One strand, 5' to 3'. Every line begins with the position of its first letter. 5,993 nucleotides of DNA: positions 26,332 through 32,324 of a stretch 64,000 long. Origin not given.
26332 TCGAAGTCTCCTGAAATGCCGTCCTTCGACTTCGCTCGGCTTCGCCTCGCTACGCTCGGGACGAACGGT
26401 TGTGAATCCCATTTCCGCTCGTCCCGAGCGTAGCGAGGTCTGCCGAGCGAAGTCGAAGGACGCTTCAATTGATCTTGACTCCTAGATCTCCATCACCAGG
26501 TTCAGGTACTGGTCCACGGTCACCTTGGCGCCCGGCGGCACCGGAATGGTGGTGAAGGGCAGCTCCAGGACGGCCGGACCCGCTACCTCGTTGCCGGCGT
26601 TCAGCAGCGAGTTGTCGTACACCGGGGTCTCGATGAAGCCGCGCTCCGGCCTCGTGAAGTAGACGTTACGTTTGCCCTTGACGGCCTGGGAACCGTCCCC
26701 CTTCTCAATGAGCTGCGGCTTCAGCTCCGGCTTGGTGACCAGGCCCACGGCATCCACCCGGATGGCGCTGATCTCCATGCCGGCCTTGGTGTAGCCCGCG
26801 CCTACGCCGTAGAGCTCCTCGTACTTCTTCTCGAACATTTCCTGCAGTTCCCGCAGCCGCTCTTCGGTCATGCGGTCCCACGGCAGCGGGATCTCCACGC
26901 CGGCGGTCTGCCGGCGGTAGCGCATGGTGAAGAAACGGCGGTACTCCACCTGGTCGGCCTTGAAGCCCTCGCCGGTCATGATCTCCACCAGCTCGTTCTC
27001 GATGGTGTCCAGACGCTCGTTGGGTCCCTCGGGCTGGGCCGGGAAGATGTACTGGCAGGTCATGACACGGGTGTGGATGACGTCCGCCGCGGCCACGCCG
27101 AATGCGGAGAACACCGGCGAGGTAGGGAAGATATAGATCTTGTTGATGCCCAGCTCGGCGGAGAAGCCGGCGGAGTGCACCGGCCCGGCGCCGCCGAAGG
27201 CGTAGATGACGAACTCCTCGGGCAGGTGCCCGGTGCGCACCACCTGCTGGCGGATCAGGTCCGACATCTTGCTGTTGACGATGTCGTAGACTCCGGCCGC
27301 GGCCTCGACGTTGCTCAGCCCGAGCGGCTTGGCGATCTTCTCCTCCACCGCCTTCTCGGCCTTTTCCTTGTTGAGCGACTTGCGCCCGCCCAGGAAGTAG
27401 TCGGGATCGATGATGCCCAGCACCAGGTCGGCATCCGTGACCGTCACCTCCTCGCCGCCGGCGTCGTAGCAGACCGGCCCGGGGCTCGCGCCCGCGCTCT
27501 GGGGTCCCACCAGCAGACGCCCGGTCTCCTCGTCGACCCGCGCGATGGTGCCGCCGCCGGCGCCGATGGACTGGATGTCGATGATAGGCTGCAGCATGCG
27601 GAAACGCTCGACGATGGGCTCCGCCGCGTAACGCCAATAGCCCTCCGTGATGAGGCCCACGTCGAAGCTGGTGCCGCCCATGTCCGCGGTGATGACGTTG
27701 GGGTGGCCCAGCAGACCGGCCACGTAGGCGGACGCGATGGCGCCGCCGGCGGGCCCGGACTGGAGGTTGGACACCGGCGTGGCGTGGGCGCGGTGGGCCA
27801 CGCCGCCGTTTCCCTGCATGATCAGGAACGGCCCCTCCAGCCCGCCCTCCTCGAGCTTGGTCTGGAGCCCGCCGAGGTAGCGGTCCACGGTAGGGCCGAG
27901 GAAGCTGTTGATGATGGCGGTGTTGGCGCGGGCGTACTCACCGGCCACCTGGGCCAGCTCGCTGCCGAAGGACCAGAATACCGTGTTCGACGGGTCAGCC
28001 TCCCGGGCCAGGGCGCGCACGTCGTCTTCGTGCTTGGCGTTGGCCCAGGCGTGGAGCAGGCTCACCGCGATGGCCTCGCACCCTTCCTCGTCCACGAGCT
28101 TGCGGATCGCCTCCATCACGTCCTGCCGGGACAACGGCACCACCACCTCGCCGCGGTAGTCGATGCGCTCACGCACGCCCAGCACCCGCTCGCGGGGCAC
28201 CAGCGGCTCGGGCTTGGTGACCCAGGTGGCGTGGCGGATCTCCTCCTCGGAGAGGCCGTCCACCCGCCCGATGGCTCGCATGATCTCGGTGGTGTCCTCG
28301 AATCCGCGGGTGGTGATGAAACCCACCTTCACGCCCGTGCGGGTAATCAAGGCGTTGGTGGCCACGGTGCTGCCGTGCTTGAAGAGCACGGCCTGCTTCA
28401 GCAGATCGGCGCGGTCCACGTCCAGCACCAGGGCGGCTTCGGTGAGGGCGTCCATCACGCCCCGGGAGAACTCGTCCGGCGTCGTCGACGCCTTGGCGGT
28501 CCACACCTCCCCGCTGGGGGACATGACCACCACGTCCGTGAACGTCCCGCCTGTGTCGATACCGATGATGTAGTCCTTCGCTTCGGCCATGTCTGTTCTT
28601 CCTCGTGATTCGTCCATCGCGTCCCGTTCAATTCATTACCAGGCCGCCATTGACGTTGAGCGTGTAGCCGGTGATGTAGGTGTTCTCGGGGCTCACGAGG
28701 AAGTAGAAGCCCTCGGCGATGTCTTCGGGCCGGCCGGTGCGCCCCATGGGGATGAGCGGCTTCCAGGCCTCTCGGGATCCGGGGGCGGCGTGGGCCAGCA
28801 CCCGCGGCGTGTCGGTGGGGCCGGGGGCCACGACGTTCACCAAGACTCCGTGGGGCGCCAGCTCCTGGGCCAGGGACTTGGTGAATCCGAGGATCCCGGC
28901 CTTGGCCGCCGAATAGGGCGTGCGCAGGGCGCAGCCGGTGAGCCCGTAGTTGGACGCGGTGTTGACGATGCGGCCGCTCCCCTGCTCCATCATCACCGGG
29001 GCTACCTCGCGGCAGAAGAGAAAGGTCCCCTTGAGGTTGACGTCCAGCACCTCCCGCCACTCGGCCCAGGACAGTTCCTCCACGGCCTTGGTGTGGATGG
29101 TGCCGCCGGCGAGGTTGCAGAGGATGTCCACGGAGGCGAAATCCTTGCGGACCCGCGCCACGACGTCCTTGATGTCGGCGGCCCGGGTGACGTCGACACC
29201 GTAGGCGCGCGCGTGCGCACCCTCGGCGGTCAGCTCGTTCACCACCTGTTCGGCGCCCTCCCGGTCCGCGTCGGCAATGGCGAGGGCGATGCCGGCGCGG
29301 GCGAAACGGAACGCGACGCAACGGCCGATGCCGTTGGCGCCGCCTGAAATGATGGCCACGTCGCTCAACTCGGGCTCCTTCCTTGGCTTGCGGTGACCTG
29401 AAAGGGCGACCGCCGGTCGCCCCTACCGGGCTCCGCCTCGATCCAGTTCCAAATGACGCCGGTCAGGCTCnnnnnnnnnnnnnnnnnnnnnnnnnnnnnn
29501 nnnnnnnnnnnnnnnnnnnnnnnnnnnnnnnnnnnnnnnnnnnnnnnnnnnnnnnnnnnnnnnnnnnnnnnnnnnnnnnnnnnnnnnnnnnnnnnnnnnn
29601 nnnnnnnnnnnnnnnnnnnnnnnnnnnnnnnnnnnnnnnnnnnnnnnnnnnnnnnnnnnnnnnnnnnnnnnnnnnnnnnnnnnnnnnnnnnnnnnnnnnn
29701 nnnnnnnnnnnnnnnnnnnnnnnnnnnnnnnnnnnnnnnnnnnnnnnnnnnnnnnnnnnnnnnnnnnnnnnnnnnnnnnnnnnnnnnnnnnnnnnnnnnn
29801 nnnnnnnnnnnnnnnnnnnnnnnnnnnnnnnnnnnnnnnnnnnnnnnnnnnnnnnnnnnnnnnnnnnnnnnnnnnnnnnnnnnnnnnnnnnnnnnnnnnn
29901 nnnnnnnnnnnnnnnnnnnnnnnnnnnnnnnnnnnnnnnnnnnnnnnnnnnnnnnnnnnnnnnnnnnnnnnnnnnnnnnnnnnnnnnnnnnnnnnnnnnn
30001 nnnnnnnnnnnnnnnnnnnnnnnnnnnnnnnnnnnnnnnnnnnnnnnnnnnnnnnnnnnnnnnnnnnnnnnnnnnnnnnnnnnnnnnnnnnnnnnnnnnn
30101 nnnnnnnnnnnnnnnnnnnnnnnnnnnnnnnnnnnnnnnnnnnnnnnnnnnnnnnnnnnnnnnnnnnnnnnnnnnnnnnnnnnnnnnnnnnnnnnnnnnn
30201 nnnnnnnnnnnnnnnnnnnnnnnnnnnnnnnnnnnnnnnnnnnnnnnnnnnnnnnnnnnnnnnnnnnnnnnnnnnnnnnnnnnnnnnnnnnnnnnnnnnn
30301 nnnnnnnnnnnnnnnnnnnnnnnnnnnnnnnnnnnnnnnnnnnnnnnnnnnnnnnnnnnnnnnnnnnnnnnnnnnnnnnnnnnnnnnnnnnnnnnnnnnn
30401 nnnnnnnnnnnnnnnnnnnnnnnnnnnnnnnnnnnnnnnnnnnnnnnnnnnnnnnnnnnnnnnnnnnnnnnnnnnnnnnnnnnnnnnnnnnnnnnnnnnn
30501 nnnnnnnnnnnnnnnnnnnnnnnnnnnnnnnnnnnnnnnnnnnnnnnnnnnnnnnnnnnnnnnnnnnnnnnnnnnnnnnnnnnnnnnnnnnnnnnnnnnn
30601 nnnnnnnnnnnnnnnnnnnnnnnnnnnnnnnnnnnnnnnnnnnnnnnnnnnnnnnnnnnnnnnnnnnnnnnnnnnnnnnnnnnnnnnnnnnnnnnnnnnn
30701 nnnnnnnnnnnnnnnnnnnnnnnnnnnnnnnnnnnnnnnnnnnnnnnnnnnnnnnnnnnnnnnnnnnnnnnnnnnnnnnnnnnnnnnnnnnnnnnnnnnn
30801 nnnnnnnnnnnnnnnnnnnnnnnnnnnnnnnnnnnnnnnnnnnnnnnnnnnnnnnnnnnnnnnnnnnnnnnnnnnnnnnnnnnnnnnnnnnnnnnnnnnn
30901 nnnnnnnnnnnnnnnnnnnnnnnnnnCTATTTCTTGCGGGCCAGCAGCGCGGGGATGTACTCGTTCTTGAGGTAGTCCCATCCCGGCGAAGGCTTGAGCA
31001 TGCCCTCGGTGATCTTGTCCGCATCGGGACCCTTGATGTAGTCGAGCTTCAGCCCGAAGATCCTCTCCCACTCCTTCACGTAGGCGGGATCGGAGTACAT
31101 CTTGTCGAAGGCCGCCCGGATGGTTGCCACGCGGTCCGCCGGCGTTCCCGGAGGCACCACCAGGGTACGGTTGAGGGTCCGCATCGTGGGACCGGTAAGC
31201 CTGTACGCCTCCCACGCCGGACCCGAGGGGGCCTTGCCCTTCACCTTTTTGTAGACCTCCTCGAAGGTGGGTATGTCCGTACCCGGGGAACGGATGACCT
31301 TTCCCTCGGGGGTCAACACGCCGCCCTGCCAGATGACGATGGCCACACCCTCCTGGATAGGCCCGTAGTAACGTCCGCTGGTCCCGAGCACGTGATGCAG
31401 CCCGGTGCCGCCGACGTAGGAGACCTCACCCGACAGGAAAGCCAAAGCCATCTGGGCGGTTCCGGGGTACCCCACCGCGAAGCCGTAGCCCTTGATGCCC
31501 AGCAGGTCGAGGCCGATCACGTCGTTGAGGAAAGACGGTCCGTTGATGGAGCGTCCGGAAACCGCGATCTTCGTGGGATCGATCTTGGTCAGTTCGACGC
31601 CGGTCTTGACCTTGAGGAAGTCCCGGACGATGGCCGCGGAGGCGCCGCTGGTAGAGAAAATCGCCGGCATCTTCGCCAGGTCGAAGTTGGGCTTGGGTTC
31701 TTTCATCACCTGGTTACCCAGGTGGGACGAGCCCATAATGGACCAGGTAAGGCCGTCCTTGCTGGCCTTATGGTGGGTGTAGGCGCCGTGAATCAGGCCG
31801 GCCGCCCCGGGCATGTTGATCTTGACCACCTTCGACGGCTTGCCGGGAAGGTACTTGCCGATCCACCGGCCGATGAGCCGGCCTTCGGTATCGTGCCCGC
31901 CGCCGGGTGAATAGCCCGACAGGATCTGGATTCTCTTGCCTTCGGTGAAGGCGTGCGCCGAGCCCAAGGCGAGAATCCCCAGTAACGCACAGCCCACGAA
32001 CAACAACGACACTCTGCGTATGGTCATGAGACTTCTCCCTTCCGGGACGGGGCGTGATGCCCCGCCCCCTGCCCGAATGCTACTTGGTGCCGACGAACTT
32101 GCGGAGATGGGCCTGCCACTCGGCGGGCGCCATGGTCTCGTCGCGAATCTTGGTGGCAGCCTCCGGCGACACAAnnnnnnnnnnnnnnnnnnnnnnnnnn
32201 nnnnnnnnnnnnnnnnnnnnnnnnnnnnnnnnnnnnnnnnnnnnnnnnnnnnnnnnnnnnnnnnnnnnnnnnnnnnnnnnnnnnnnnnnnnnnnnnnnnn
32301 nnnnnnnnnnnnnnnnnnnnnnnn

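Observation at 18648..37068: Accessory catabolic island with a non-canonical enzyme set and no regulator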

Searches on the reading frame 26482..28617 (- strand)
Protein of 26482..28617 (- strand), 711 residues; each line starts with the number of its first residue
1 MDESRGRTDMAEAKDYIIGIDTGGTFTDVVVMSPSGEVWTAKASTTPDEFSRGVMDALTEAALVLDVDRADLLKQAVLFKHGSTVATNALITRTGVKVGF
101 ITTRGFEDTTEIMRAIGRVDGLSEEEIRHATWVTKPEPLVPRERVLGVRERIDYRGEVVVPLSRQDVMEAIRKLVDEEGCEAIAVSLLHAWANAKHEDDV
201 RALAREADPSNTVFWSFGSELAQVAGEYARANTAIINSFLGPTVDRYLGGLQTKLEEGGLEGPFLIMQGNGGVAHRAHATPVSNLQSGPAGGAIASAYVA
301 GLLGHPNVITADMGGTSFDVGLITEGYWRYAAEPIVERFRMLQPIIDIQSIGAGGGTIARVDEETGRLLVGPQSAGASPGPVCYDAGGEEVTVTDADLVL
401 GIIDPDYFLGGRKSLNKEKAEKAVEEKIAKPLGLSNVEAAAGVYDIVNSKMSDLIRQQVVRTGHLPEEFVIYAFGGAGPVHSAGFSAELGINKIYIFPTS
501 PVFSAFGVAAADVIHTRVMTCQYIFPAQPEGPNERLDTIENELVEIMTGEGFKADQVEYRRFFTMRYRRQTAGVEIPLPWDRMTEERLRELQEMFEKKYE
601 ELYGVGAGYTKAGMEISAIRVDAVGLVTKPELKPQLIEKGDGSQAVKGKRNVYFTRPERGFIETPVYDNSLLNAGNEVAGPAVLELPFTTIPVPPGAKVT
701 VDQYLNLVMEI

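Call 4: search_protein_families(library=pfam, proteins=[window:26482-28617:-])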
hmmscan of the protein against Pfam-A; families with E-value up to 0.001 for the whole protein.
window:26482-28617:- (711 aa): 4 families
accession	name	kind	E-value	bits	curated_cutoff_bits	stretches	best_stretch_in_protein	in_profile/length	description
PF01968.24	Hydantoinase_A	-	8.4e-87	291.5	22.9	1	230-516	1-290/291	Hydantoinase/oxoprolinase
PF05378.19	Hydant_A_N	-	5.4e-41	140.7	25.2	1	18-206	2-174/176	Hydantoinase/oxoprolinase N-terminal region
PF19278.4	Hydant_A_C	-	8.1e-28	97.6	21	1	538-704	20-185/193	Hydantoinase/oxoprolinase C-terminal domain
PF01869.26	BcrAD_BadFG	-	0.00054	20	31.5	0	18-71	1-61/271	BadF/BadG/BcrA/BcrD ATPase family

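Call 7: search_protein_families(library=ncbifam, proteins=[window:26482-28617:-], max_evalue=0.00001)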
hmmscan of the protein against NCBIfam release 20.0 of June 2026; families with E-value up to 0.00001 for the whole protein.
window:26482-28617:- (711 aa): 3 families
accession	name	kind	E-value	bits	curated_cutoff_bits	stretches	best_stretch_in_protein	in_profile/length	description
NF050156.1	CapLactmsAlpCapA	equivalog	4.1e-157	524.4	1000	1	16-703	1-679/689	caprolactamase subunit alpha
NF042975.2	AcphenoCarb_ApcC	equivalog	2e-138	462.7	1500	1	18-710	11-710/733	acetophenone carboxylase subunit gamma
NF042960.1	AcphenoCarb_ApcA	equivalog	8.8e-92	308.4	1250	1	16-709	2-655/658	acetophenone carboxylase subunit alpha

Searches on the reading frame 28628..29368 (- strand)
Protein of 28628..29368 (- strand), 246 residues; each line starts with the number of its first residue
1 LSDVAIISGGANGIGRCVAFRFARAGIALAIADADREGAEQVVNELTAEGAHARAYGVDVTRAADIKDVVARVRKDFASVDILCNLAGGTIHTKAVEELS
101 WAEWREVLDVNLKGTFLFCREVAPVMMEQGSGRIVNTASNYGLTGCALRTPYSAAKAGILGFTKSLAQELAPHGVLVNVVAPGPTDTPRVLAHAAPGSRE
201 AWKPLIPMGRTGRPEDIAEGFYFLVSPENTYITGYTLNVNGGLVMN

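Call 4: search_protein_families(library=pfam, proteins=[window:28628-29368:-])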
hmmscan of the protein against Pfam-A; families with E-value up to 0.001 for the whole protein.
window:28628-29368:- (246 aa): 4 families
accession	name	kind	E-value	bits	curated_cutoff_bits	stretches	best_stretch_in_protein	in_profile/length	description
PF13561.12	adh_short_C2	-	1.3e-60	205.4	27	1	11-243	3-235/236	Enoyl-(Acyl carrier protein) reductase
PF00106.31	adh_short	-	1.3e-56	191.6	26.6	1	4-189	2-186/195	short chain dehydrogenase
PF08659.16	KR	-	1.9e-13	51.1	22.6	1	6-168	4-165/180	KR domain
PF23441.1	SDR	-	1.5e-05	25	27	1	53-244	67-256/258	SDR-like rossmann domain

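Call 7: search_protein_families(library=ncbifam, proteins=[window:28628-29368:-], max_evalue=0.00001)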
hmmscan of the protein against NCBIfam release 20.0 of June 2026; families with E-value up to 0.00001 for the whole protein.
window:28628-29368:- (246 aa): 219 families (the best 25 are shown)
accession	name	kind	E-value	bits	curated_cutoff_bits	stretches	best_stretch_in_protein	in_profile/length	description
NF009466.0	PRK12826.1-2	subfamily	3.9e-68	229.6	222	1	1-245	2-246/248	3-oxoacyl-ACP reductase FabG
NF004198.0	PRK05653.1-3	equivalog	1.5e-63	214.6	296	1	4-245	9-248/248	3-oxoacyl-ACP reductase FabG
TIGR01830.1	3oxo_ACP_reduc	equivalog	1.1e-61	208.6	297.75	1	5-244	1-239/239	3-oxoacyl-[acyl-carrier-protein] reductase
NF005559.1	PRK07231.1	subfamily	4.4e-61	206.5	215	1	3-244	5-248/249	glucose 1-dehydrogenase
NF004791.0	PRK06138.1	equivalog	3e-60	203.7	312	1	3-244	6-250/252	SDR family oxidoreductase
NF004197.0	PRK05653.1-1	equivalog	8.7e-60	202.4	332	1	3-245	8-248/249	3-oxoacyl-ACP reductase FabG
NF004818.0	PRK06172.1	equivalog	3.1e-58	197.1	336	1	3-244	8-251/253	SDR family oxidoreductase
NF009464.0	PRK12824.1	subfamily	4.9e-57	193.4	269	1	1-246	1-245/245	3-oxoacyl-ACP reductase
TIGR01829.1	AcAcCoA_reduct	subfamily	2.4e-56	191.1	302.1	1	4-245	2-242/242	acetoacetyl-CoA reductase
NF005067.0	PRK06484.1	equivalog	4.1e-56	190.6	713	1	2-244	273-512/524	short chain dehydrogenase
NF047923.1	pyridox_DH_SDR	equivalog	4e-54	183.7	325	1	4-244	5-241/243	pyridoxal 4-dehydrogenase, SDR-type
TIGR03206.1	benzo_BadH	equivalog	2.5e-53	181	431.2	1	3-245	4-250/250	2-hydroxycyclohexanecarboxyl-CoA dehydrogenase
NF052558.1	MBtsdlDhBudC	equivalog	6.7e-53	179.8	270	1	3-243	4-241/250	meso-2,3-butanediol dehydrogenase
NF005309.0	PRK06841.1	subfamily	9.8e-53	179.3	286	1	3-243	16-252/255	GolD/DthD family dehydrogenase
TIGR01963.1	PHB_DH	subfamily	1.1e-52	178.9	307.05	1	4-245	3-254/255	3-hydroxybutyrate dehydrogenase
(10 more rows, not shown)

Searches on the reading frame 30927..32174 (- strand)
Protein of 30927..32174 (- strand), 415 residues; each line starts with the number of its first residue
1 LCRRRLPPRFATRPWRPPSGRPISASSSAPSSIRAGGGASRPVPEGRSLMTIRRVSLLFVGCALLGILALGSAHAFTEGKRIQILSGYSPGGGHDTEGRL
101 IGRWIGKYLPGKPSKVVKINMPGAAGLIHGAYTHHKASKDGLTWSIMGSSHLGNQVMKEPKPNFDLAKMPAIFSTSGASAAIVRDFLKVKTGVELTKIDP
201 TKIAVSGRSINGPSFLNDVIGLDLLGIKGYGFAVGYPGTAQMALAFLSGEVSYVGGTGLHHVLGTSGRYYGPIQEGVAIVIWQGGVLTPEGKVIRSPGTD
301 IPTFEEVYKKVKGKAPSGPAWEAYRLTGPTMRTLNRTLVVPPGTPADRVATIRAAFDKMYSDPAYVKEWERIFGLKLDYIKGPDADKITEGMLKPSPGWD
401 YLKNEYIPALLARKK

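Call 5: search_protein_families(library=pfam, proteins=[window:30927-32174:-])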
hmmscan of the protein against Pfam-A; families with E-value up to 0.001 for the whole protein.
window:30927-32174:- (415 aa): 0 families

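Call 8: search_protein_families(library=pfam, proteins=[window:30930-32027:-], max_evalue=10)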
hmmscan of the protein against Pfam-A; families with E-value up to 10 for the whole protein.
seq(366 aa): 0 families

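Call 71: search_protein_families(library=ncbifam, proteins=[window:30927-32027:-], max_evalue=0.001)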
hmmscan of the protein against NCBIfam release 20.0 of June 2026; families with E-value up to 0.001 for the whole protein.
window:30927-32027:- (366 aa): 0 families
